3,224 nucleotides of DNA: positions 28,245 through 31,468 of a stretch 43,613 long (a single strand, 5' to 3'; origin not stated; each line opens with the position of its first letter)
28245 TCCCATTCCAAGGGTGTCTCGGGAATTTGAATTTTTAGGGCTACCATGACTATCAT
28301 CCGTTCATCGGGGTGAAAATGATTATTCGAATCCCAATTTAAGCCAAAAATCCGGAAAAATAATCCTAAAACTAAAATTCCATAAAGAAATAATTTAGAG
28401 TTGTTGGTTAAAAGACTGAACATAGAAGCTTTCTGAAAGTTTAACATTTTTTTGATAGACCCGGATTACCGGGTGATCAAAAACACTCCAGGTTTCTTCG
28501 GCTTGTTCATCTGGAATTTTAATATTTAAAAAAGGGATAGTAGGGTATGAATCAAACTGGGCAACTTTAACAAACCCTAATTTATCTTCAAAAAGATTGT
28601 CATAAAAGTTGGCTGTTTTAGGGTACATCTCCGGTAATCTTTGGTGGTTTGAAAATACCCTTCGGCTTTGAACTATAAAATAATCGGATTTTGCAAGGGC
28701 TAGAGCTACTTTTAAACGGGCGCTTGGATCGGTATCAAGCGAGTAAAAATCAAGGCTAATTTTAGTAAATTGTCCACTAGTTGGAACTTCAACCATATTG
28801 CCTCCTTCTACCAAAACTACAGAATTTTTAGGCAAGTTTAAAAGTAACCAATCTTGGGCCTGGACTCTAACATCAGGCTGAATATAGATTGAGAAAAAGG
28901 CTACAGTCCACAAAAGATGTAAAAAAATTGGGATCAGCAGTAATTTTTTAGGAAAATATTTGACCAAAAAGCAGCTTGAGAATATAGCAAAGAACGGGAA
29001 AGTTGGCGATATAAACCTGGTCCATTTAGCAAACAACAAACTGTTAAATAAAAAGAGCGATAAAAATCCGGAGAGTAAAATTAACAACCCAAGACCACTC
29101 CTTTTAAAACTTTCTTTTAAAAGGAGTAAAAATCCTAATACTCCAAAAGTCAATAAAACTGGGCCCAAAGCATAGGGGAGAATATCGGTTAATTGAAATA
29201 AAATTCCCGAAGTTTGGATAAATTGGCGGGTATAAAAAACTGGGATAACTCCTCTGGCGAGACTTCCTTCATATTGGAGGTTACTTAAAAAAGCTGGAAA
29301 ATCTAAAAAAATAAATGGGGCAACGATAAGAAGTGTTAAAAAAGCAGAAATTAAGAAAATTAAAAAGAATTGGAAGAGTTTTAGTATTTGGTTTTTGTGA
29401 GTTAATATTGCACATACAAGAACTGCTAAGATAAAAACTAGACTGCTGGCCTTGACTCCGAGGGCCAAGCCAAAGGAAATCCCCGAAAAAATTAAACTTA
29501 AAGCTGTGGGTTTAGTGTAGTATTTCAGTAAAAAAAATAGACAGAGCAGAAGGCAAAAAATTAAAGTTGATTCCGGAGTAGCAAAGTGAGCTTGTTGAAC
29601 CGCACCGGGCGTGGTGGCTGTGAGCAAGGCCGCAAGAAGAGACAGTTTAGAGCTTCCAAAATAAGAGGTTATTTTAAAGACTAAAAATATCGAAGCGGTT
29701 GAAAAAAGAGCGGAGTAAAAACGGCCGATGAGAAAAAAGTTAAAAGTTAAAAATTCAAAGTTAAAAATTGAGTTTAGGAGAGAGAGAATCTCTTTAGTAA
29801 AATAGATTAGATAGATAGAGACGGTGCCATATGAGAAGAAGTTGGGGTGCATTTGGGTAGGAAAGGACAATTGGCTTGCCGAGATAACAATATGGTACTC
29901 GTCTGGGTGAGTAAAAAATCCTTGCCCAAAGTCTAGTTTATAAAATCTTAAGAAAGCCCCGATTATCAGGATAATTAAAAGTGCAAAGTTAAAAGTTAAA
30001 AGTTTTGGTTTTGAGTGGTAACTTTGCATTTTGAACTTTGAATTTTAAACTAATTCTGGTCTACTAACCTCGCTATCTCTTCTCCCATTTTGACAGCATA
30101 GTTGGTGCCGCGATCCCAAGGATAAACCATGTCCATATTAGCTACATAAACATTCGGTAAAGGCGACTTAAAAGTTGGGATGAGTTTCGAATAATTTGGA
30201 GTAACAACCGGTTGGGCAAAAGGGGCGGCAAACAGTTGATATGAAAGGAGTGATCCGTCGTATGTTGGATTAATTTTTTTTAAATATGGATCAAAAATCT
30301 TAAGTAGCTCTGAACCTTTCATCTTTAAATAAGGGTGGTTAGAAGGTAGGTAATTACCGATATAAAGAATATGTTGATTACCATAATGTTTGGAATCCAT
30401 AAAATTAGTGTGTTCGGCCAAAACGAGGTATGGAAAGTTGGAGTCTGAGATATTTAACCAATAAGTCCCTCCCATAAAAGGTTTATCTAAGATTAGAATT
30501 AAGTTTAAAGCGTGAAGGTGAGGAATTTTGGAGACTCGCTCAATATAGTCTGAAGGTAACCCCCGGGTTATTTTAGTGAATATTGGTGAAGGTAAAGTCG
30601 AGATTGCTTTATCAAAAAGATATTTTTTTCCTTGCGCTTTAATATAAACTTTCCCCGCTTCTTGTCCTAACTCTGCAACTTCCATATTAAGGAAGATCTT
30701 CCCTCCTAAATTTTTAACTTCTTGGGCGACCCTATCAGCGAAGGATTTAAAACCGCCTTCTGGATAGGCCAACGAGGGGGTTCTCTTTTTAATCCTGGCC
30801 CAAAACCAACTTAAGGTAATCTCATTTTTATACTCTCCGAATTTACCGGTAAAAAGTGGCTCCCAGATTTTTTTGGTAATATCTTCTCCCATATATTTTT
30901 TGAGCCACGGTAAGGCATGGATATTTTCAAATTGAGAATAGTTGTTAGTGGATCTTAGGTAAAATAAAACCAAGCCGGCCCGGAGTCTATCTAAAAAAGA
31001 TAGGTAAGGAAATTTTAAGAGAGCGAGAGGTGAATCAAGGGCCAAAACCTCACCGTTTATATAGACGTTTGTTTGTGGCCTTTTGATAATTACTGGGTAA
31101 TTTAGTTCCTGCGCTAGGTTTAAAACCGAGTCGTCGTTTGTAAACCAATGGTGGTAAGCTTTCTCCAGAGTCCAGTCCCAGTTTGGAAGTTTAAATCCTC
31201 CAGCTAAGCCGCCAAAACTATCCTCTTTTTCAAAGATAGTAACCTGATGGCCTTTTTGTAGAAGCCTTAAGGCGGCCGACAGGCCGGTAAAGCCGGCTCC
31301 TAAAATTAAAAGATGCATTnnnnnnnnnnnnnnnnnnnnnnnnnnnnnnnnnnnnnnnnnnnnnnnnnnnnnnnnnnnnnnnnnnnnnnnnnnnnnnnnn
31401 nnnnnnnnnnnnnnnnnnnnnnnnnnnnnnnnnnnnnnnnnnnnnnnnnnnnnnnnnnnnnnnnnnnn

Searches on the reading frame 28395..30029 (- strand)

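Call 11: search_protein_families(library=pfam, proteins=[window:28395-30029:-], max_evalue=0.0001)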
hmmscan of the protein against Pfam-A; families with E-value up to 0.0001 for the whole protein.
window:28395-30029:- (544 aa): 2 families
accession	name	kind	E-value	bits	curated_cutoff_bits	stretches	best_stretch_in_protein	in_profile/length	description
PF13231.12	PMT_2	-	1.1e-11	45.6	26.1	1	102-239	24-157/160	Dolichyl-phosphate-mannose-protein mannosyltransferase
PF02366.24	PMT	-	1.7e-08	34.7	22.7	1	71-244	54-236/245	Dolichyl-phosphate-mannose-protein mannosyltransferase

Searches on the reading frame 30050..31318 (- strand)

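Call 11: search_protein_families(library=pfam, proteins=[window:30050-31318:-], max_evalue=0.0001)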
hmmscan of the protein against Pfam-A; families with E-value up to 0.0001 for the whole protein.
window:30050-31318:- (422 aa): 6 families
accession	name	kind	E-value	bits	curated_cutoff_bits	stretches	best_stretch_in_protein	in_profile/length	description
PF01593.30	Amino_oxidase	-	1.3e-33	117.4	19.8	1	10-417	1-440/443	Flavin containing amine oxidoreductase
PF13450.12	NAD_binding_8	-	2.2e-11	44.3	21.9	1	5-71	1-67/68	NAD(P)-binding Rossmann-like domain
PF01266.30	DAO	-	5.4e-10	39.8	27.9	1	3-37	2-37/353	FAD dependent oxidoreductase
PF00890.30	FAD_binding_2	-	3.8e-06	26.8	20.4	1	3-37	2-36/414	FAD binding domain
PF00070.33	Pyr_redox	-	2.1e-05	25.4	22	0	2-35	1-34/82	Pyridine nucleotide-disulphide oxidoreductase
PF07992.20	Pyr_redox_2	-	2.6e-05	24.2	26.1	0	2-66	2-57/291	Pyridine nucleotide-disulphide oxidoreductase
